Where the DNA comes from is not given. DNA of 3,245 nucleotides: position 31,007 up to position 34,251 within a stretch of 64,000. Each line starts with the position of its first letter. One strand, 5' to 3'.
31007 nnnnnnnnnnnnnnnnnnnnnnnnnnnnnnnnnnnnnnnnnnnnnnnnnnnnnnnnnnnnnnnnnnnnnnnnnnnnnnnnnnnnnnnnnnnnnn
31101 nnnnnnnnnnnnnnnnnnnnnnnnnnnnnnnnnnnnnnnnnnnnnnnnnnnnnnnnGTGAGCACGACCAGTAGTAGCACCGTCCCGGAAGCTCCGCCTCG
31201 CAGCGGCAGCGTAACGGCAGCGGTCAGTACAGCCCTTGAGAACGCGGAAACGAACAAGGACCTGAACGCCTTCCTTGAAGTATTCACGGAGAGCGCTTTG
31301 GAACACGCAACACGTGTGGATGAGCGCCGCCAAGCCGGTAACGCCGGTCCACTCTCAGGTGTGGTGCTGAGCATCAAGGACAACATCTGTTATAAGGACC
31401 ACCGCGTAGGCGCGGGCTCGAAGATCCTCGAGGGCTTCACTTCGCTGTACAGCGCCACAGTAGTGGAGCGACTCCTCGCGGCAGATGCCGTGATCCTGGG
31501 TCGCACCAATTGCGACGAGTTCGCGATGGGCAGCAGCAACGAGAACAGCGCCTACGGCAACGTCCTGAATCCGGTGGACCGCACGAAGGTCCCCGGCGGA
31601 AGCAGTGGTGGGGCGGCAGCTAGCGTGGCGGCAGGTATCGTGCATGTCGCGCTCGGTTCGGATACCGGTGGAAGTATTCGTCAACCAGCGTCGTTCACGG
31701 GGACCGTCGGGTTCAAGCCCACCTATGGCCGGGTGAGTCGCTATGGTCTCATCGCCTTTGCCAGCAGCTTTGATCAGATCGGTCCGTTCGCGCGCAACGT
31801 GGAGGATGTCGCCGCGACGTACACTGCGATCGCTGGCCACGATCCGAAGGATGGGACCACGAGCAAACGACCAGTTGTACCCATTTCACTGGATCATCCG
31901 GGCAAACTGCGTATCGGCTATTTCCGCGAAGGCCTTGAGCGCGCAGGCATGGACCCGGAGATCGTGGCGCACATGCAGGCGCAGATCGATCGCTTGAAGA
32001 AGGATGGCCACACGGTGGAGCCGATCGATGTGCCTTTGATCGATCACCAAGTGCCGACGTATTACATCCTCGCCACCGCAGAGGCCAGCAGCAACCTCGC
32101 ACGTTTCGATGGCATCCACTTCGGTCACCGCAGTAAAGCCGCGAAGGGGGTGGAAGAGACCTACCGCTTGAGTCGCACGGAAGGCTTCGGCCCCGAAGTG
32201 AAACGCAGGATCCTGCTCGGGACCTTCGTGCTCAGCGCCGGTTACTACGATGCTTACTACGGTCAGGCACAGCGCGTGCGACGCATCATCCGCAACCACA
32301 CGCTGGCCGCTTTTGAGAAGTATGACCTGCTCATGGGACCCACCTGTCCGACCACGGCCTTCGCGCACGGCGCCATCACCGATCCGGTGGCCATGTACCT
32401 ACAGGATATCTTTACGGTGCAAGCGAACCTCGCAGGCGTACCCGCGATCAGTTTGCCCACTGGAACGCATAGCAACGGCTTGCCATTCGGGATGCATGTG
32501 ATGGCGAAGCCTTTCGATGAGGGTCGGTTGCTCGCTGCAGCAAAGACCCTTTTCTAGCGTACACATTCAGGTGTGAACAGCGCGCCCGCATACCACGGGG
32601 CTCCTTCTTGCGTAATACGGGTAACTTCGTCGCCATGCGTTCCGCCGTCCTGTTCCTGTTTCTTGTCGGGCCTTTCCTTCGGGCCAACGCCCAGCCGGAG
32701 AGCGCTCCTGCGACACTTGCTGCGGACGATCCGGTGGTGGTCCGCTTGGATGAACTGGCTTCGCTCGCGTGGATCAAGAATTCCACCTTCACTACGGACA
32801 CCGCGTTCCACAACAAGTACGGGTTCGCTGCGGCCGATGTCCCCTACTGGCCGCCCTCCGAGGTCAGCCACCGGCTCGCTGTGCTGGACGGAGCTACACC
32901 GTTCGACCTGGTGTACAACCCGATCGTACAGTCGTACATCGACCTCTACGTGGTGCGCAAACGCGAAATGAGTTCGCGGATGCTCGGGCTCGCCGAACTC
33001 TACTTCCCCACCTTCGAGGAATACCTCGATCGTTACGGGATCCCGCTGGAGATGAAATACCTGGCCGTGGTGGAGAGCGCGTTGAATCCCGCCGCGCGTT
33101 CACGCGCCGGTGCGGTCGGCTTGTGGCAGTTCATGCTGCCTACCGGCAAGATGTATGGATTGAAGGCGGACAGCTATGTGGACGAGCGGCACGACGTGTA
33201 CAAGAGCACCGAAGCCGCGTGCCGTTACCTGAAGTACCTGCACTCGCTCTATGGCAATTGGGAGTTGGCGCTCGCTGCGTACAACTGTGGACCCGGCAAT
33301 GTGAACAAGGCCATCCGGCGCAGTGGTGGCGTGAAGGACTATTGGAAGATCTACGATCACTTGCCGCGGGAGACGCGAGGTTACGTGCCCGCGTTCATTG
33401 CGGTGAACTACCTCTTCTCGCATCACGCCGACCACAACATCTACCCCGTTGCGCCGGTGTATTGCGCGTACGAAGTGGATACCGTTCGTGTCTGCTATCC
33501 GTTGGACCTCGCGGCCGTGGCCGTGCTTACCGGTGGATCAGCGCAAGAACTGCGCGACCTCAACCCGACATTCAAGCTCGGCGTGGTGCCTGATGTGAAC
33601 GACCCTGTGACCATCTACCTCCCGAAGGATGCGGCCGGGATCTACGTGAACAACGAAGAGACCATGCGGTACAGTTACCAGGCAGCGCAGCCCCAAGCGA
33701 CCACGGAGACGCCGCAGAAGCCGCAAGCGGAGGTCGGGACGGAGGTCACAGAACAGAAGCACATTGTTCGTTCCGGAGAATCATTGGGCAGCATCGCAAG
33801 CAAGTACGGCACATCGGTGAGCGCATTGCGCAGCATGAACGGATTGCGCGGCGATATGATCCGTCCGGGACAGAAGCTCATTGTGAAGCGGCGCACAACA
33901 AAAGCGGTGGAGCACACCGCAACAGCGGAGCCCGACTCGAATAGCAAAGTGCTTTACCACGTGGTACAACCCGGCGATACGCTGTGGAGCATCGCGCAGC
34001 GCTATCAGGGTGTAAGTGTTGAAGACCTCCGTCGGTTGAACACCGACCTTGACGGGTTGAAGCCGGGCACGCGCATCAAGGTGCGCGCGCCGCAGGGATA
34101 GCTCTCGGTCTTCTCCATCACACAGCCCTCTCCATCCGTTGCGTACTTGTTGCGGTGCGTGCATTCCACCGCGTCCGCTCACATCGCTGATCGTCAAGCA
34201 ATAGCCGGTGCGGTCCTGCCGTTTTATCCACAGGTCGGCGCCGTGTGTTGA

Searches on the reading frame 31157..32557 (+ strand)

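Call 10: search_protein_families(library=pfam, proteins=[window:31157-32557:+], max_evalue=0.0001)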
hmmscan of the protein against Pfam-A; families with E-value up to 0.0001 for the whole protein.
window:31157-32557:+ (466 aa): 1 family
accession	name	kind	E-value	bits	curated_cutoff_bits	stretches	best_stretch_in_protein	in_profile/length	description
PF01425.27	Amidase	-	7.7e-147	490.4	27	1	22-459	2-445/445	Amidase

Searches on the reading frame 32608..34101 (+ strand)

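Call 10: search_protein_families(library=pfam, proteins=[window:32608-34101:+], max_evalue=0.0001)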
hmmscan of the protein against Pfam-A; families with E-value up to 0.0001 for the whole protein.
window:32608-34101:+ (497 aa): 3 families
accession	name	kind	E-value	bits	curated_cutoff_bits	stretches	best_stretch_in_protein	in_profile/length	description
PF01476.26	LysM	-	6.2e-31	106.5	20.9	2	385-427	1-43/43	LysM domain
PF01464.25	SLT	-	4.1e-27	94.5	21.3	1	137-243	4-112/117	Transglycosylase SLT domain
PF23577.1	LysM_RLK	-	2.4e-07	31.1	27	0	453-482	5-33/44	LysM domain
